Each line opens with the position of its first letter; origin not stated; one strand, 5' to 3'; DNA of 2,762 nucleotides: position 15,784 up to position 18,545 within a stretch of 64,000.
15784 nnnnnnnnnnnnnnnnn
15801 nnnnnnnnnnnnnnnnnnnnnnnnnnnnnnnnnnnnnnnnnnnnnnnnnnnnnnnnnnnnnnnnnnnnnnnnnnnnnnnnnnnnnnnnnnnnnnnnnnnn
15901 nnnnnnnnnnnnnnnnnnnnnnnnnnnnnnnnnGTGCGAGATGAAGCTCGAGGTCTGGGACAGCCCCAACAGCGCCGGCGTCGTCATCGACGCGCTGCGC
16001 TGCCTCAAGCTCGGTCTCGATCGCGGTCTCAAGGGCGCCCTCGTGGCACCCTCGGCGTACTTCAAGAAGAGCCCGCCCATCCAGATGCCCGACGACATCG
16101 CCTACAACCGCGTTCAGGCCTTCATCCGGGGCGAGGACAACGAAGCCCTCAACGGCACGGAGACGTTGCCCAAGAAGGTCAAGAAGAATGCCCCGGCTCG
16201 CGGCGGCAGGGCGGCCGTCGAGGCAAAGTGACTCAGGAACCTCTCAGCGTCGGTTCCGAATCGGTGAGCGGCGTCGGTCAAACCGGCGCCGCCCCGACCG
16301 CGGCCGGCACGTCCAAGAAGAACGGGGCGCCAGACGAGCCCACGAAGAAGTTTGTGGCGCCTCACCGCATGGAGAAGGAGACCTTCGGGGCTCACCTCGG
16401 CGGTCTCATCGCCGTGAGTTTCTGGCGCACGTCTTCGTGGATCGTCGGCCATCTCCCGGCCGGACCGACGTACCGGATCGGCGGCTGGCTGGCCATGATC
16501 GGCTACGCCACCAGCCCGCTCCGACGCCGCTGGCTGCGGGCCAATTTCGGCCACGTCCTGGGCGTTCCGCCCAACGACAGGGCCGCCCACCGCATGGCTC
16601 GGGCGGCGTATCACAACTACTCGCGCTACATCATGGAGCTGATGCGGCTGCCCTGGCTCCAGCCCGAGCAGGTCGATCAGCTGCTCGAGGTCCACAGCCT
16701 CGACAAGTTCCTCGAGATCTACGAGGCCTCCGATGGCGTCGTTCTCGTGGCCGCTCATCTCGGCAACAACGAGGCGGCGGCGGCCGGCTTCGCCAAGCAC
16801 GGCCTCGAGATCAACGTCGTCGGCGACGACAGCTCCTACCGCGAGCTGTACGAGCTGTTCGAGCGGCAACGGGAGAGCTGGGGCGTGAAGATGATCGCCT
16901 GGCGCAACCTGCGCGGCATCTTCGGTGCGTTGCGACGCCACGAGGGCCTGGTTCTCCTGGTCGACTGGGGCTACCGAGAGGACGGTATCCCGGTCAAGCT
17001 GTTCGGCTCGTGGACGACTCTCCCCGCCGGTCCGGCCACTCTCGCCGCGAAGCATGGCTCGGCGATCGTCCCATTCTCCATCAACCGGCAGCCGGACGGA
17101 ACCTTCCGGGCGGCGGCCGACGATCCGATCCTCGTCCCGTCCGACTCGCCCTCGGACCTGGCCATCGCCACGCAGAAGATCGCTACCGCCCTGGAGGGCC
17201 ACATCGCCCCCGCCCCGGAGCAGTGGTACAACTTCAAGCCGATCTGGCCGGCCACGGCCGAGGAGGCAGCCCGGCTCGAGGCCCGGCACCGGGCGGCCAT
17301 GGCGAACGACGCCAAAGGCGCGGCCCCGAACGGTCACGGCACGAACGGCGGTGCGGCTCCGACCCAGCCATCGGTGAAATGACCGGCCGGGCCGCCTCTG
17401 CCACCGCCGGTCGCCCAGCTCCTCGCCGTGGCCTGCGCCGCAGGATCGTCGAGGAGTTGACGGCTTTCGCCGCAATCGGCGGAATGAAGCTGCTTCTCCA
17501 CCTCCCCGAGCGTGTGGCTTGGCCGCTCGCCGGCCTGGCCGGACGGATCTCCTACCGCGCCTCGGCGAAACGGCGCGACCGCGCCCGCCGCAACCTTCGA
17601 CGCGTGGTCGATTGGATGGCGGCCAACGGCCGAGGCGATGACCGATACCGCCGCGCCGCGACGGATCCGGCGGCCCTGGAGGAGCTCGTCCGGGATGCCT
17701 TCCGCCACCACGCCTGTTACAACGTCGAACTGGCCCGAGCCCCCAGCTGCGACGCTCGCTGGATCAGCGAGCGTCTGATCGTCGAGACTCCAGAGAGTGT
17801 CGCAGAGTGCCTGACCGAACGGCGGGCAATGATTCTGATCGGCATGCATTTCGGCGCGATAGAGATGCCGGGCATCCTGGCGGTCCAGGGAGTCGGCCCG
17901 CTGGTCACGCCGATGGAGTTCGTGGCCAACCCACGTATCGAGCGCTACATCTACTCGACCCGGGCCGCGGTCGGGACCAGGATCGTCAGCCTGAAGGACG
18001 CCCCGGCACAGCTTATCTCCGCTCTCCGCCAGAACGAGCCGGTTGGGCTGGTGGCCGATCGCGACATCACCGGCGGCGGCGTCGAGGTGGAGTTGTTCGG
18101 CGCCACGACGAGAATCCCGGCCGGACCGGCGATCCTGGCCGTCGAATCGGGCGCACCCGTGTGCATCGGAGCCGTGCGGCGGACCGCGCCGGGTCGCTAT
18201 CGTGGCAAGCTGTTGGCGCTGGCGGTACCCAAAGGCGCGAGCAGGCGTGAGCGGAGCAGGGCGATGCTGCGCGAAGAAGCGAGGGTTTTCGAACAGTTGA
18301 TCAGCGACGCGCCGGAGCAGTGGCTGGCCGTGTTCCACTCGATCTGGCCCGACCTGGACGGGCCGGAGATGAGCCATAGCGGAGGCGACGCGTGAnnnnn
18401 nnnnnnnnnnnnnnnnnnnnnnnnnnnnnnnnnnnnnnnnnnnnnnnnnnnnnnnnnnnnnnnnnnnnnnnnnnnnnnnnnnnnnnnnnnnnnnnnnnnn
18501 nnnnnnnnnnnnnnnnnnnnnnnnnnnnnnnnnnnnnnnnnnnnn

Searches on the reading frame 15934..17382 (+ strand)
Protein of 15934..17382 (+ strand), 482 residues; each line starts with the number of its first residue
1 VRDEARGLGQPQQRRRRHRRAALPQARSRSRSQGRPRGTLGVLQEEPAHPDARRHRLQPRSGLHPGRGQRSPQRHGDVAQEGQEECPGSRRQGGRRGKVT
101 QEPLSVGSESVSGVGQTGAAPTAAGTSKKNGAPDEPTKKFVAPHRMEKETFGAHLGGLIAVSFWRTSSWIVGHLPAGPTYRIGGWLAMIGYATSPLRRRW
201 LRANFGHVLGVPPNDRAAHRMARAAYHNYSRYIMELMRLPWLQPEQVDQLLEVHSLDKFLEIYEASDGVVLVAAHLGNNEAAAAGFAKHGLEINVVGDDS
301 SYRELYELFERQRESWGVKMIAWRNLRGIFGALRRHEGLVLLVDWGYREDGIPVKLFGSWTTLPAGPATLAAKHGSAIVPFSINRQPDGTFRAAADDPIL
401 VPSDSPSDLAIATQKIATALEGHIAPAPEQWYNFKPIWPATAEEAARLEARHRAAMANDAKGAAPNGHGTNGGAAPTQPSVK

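Call 15: search_protein_families(library=pfam, proteins=[window:15934-17382:+], max_evalue=0.01)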
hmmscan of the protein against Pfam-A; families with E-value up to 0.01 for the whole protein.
window:15934-17382:+ (482 aa): 1 family
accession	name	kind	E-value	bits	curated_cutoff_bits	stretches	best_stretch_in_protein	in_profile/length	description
PF03279.18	Lip_A_acyltrans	-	1.8e-36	126.3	22.3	1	168-438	23-293/295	Bacterial lipid A biosynthesis acyltransferase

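Call 86: search_protein_families(library=ncbifam, proteins=[window:15934-17382:+], max_evalue=0.001)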
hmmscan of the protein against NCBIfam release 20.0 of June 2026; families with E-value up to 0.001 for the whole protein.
window:15934-17382:+ (482 aa): 11 families
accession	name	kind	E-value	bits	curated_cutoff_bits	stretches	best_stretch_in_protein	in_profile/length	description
NF005919.0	PRK07920.1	equivalog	1.8e-38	132.3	209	1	169-452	19-307/311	phosphatidylinositol mannoside acyltransferase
NF006270.0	PRK08419.1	equivalog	2.9e-24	85.9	248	1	169-440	15-290/298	lipid A biosynthesis lauroyl acyltransferase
NF006487.0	PRK08905.1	equivalog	7.8e-16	58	281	1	167-431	6-266/290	lysophospholipid acyltransferase family protein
NF005120.0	PRK06553.1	equivalog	4.3e-14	52.6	273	1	217-438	78-306/308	lipid A biosynthesis lauroyl acyltransferase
TIGR02207.1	lipid_A_htrB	subfamily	9.6e-14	51.4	297.8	1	169-431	23-284/303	LpxL/LpxP family Kdo(2)-lipid IV(A) lauroyl/palmitoleoyl acyltransferase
NF005340.0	PRK06860.1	subfamily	3.6e-10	39.5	398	1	170-432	30-291/309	lipid A biosynthesis lauroyl acyltransferase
NF004191.0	PRK05646.1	equivalog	5.3e-09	35.7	491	1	168-437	25-294/310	lipid A biosynthesis lauroyl acyltransferase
NF005399.0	PRK06946.1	subfamily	1.7e-08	34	343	1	169-432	15-277/294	lipid A biosynthesis lauroyl acyltransferase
NF006437.0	PRK08733.1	equivalog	1.3e-07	31.1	540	1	171-432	31-288/306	LpxL/LpxP family Kdo(2)-lipid IV(A) lauroyl/palmitoleoyl acyltransferase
NF005952.0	PRK08025.1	equivalog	3.4e-05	23.1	517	1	172-432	30-288/306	kdo(2)-lipid IV(A) palmitoleoyltransferase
NF005150.0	PRK06628.1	equivalog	4.3e-05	23.1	350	1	192-438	48-288/290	lipid A biosynthesis lauroyl acyltransferase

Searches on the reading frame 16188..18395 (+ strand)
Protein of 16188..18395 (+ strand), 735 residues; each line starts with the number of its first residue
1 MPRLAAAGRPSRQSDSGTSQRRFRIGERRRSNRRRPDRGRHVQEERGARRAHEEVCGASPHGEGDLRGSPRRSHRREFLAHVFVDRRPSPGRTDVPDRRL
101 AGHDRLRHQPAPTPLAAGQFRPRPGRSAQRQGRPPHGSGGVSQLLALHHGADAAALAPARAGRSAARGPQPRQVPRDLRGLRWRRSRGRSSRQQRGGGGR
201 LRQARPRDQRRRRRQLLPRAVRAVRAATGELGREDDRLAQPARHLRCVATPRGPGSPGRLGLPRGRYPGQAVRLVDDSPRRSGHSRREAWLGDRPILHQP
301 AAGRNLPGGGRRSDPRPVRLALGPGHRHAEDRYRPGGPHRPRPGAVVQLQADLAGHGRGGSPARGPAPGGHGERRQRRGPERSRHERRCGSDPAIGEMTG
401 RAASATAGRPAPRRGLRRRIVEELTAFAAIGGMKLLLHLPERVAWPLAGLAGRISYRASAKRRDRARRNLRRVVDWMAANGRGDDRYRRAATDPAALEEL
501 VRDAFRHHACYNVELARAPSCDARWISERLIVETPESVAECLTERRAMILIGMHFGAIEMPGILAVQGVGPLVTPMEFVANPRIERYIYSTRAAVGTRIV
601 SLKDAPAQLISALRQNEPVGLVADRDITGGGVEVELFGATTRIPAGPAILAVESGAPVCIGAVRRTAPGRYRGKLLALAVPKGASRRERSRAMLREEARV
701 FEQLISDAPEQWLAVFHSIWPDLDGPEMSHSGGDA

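Call 88: search_protein_families(library=pfam, proteins=[window:16188-18395:+], max_evalue=0.001)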
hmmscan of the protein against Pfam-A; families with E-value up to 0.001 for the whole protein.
window:16188-18395:+ (735 aa): 1 family
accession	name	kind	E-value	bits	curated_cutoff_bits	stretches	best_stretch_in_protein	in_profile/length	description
PF03279.18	Lip_A_acyltrans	-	2e-36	126.1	22.3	1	418-713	8-287/295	Bacterial lipid A biosynthesis acyltransferase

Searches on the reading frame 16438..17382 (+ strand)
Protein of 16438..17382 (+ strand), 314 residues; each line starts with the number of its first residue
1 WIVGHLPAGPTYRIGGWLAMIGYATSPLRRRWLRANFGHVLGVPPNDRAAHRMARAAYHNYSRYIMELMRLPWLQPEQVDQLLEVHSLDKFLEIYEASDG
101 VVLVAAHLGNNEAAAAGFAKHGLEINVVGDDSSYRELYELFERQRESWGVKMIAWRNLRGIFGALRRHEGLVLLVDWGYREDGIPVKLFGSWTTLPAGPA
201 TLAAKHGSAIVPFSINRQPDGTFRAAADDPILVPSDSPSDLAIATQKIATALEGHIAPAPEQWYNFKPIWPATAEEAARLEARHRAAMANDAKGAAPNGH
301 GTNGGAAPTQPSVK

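Call 93: search_solved_structures(query=window:16438-17382:+, max_evalue=0.001)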
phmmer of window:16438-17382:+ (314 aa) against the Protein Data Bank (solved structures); distinct sequences matched with E-value up to 0.001: 3.
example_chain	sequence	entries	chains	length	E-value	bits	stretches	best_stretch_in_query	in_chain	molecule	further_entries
5f2t_A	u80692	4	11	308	1.7e-21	80.4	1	30-280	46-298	Phosphatidylinositol mannoside acyltransferase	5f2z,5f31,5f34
7ojt_A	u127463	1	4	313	1.8e-21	80.3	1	29-280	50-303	Phosphatidylinositol mannoside acyltransferase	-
5oce_A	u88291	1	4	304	2.5e-21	79.8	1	29-278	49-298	Phosphatidylinositol mannoside acyltransferase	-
